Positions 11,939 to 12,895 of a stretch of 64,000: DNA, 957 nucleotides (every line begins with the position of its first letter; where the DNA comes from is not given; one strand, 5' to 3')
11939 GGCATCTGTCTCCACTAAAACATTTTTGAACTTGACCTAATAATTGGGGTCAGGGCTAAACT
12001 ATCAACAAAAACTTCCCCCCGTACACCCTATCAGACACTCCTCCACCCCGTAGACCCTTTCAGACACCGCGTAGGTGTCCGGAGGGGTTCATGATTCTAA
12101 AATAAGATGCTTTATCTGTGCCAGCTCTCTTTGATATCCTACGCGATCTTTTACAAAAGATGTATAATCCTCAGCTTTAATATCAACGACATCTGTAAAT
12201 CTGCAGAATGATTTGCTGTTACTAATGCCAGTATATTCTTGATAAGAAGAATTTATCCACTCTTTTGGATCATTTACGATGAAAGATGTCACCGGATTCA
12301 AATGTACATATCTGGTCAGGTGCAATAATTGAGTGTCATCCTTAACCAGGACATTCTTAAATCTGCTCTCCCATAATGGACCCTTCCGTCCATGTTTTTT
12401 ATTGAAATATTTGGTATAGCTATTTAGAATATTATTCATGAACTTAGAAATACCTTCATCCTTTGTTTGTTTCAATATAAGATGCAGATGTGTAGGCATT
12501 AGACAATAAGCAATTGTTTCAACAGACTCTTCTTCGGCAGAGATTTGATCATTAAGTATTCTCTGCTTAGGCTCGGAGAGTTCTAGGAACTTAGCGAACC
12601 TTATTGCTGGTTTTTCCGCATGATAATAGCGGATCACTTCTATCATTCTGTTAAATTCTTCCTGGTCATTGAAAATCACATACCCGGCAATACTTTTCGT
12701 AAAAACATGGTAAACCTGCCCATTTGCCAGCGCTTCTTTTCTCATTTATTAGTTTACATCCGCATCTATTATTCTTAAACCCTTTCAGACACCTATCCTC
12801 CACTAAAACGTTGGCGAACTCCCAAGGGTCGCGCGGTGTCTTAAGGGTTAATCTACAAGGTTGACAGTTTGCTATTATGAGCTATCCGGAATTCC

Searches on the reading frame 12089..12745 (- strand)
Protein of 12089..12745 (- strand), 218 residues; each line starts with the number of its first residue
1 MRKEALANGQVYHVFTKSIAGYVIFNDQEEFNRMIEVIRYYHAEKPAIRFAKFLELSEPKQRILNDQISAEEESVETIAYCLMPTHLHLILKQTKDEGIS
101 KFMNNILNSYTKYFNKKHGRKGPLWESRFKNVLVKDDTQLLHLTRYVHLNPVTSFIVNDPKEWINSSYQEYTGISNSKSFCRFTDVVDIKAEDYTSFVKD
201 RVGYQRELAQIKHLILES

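Call 86: search_protein_families(library=pfam, proteins=[window:12089-12745:-], max_evalue=0.0001)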
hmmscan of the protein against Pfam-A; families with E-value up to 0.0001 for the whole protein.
window:12089-12745:- (218 aa): 1 family
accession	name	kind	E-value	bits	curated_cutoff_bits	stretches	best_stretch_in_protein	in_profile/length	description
PF01797.21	Y1_Tnp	-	7e-09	36.3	23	1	70-148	36-119/121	Transposase IS200 like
